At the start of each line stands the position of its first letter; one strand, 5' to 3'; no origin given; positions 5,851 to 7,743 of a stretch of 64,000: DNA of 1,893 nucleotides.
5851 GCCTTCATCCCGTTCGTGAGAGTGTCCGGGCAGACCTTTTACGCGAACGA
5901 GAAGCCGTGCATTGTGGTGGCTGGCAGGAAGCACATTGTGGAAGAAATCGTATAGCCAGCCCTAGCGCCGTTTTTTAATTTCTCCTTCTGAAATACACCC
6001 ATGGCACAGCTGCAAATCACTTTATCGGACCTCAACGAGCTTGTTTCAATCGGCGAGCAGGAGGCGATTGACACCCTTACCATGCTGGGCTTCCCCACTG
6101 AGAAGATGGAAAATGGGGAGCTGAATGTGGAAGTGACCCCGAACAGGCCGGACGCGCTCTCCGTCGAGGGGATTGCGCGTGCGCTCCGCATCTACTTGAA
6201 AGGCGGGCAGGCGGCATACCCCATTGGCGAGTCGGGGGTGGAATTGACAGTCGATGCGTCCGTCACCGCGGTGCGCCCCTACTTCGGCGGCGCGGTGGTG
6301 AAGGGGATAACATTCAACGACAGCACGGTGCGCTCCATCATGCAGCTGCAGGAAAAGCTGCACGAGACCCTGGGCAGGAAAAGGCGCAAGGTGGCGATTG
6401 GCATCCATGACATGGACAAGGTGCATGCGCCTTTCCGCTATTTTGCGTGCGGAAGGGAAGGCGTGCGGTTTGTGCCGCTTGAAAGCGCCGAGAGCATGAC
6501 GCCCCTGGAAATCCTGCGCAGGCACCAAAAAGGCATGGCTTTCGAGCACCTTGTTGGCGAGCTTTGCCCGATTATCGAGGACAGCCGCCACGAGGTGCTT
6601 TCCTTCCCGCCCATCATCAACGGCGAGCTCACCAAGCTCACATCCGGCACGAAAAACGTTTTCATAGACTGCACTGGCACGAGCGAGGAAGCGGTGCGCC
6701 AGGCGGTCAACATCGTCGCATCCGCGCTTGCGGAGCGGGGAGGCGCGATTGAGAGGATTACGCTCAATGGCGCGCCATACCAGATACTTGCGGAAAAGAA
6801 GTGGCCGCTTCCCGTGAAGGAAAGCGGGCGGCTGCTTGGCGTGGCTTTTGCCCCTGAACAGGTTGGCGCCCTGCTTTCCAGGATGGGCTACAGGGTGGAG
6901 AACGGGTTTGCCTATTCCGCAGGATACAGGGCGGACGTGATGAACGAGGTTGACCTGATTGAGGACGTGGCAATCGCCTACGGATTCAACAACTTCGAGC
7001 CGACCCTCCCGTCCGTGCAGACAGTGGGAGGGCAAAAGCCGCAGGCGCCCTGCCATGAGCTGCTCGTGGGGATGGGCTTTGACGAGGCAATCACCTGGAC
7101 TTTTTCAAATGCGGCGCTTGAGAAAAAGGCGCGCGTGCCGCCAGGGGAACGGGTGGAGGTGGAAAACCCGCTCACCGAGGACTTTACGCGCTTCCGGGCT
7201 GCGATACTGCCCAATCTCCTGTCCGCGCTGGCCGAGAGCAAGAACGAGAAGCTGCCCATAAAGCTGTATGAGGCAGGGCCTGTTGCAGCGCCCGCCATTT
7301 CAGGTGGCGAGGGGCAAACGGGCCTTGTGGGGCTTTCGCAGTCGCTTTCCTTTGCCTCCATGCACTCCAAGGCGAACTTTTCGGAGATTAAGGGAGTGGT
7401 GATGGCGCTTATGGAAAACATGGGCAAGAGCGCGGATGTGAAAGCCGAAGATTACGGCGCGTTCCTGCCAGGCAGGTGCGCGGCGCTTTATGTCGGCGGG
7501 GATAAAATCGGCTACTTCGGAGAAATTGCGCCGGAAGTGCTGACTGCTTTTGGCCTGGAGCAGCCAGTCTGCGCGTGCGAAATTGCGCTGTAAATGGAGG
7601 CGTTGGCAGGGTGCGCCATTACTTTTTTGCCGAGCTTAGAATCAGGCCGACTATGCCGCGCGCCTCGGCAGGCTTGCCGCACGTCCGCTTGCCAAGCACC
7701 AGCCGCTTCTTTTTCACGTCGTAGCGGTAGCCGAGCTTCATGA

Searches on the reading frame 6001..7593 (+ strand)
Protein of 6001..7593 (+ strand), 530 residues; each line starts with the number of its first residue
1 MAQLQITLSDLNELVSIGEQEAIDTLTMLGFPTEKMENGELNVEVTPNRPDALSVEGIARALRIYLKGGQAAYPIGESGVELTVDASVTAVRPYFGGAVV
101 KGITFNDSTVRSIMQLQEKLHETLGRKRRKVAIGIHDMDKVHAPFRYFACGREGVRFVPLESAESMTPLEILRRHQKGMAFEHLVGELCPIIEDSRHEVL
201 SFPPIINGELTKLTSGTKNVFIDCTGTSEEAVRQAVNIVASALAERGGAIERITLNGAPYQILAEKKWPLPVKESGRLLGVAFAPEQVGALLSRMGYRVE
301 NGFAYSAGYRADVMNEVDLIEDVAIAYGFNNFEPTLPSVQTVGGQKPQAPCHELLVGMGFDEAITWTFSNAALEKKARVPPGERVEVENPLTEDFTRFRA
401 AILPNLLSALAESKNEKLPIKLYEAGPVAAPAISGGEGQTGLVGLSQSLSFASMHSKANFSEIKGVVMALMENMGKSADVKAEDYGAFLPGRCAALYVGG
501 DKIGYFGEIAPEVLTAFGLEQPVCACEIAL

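Call 9: search_protein_families(library=pfam, proteins=[window:6001-7593:+])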
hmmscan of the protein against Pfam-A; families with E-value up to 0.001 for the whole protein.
window:6001-7593:+ (530 aa): 4 families
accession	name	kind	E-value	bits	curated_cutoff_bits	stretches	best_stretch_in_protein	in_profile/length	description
PF17759.6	tRNA_synthFbeta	-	3.4e-40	138.3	22.4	1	334-530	3-214/214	Phenylalanyl tRNA synthetase beta chain CLM domain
PF03484.21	B5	-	1.9e-16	60.4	28.6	1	270-329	3-67/67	tRNA synthetase B5 domain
PF03483.22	B3_4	-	2.5e-08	34.2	29.3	1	131-236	51-136/174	B3/4 domain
PF18262.7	PhetRS_B1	-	0.00021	21.9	26.8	1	34-66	49-81/83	Phe-tRNA synthetase beta subunit B1 domain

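Call 10: find_encoding_contigs(protein=window:6001-7593:+, flank=10000, max_places=6)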
Protein window:6001-7593:+ (530 aa): 2 contigs read that carry it; 2 places shown.
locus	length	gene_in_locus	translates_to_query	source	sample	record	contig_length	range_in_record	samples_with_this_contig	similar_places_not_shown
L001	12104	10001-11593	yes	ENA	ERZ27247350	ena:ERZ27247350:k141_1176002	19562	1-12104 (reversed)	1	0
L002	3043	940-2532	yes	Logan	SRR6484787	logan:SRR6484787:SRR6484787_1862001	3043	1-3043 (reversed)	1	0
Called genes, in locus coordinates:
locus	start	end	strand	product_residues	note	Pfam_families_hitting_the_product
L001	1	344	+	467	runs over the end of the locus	PF00270:DEAD, PF04851:ResIII, PF00271:Helicase_C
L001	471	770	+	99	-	PF01741:MscL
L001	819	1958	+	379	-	PF13620:CarboxypepD_reg (faint)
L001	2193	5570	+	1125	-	PF07705:CARDB (weak), PF00801:PKD (weak), PF18911:PKD_4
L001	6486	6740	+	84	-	-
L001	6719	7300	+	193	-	PF01914:MarC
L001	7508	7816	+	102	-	-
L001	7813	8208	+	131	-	PF01850:PIN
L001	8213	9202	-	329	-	PF00586:AIRS, PF02769:AIRS_C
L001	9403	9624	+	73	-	PF01938:TRAM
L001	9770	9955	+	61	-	-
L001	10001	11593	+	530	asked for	PF03483:B3_4, PF03484:B5, PF17759:tRNA_synthFbeta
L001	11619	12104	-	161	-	?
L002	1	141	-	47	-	?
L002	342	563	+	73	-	PF01938:TRAM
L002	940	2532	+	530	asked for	PF03483:B3_4, PF03484:B5, PF17759:tRNA_synthFbeta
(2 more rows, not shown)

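Call 22: find_related_loci(query=window:6001-7593:+, collection=genome_contigs, flank=10000)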
Query window:6001-7593:+ (530 aa) in genome_contigs; peptide patterns used: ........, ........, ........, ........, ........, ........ (x = any residue, [..] = any of these).
77 stretches matched a pattern; 9 encode a relative of the query (tblastn E <= 1e-3); 9 distinct loci.
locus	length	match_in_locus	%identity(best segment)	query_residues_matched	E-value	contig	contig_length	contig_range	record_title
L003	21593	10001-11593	85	1-530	0e+0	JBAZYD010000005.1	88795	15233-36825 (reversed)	MAG: Candidatus Micrarchaeia archaeon isolate SO_2017_GW1_72 NODE_1628_length_88795_cov_1.361359_OW334_2017, whole genom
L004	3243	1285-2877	84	1-530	0e+0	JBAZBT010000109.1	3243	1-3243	MAG: Candidatus Micrarchaeia archaeon isolate SO_2017_GW1_119 NODE_119285_length_3243_cov_0.929076_OW334_2017, whole gen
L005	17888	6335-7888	84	1-530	0e+0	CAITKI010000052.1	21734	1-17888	uncultured Candidatus Micrarchaeota archaeon isolate AM-lipid-02-D9_bin-1051 genome assembly, contig: bin-1051:052/154,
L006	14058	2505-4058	85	1-530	0e+0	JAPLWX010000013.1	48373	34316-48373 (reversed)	MAG: Candidatus Micrarchaeota archaeon isolate LacPavin_0419_WC90_MAG_54_17 LacPavin_0419_WC90_scaffold_264215, whole ge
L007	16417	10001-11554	62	1-530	0e+0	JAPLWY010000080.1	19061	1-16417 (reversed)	MAG: Candidatus Micrarchaeota archaeon isolate LacPavin_0419_WC90_MAG_52_6 LacPavin_0419_WC90_scaffold_584670, whole gen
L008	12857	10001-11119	26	205-530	8e-24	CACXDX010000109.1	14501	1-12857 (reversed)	MAG: uncultured Firmicutes bacterium isolate RUG11176 genome assembly, contig: RUG11176_asm_109, whole genome shotgun se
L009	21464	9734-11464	26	6-530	3e-21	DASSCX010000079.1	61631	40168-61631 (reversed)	MAG TPA_asm: Pyrinomonadaceae bacterium isolate SMAG_U933 k141_921504, whole genome shotgun sequence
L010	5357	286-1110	26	277-530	6e-19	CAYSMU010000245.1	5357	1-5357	MAG TPA_asm: uncultured Chloracidobacterium sp. isolate SRP287453_co1_113 genome assembly, contig: NODE_30289_length_535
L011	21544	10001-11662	24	26-530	1e-17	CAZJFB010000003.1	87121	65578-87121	MAG TPA_asm: uncultured Chloracidobacterium sp. isolate binchicken_co118_273 genome assembly, contig: NODE_182_length_87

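Call 91: search_protein_families(library=pfam, proteins=[L005:101-2026:+, L005:2304-3137:-, L005:3109-3834:-], max_evalue=0.001)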
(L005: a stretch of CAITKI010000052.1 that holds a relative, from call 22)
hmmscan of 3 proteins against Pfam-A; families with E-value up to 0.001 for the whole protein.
L005:101-2026:+ (641 aa): 3 families
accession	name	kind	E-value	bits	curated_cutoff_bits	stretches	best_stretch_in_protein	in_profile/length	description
PF19044.6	P-loop_TraG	-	1e-25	90.7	25.8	1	117-431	26-347/413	TraG P-loop domain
PF12846.13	AAA_10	-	1e-16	61.4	27.5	2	320-446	221-349/362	AAA-like domain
PF01935.23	DUF87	-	3.1e-15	57.3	23.2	1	110-321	13-213/220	Helicase HerA, central domain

L005:2304-3137:- (277 aa): 1 family
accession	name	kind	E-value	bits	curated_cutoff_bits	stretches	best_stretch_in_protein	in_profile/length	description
PF08843.17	AbiEii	-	3.6e-05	24.2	22.5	1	31-230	7-192/238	Nucleotidyl transferase AbiEii toxin, Type IV TA system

L005:3109-3834:- (241 aa): 1 family
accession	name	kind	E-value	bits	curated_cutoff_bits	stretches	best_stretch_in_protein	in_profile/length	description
PF09952.14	AbiEi_2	-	1.4e-06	29.1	21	1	136-230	48-138/143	Transcriptional regulator, AbiEi antitoxin, Type IV TA system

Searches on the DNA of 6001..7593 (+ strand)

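Call 26: search_rna_families(sources=[L001, L003, L004, L005, L006, L007], threshold=gathering)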
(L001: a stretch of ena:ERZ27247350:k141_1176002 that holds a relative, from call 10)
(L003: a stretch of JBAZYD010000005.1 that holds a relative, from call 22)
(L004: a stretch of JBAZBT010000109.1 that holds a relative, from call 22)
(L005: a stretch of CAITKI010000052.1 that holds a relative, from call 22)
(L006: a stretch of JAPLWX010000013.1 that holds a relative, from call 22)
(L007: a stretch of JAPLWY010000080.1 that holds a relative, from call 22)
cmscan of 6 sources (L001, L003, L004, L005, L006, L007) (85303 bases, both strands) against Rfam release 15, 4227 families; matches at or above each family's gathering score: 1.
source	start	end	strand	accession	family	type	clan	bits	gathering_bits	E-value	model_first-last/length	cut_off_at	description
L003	6086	6233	+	RF00005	tRNA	Gene; tRNA;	CL00001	50.6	29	8.9e-08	1-71/71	no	tRNA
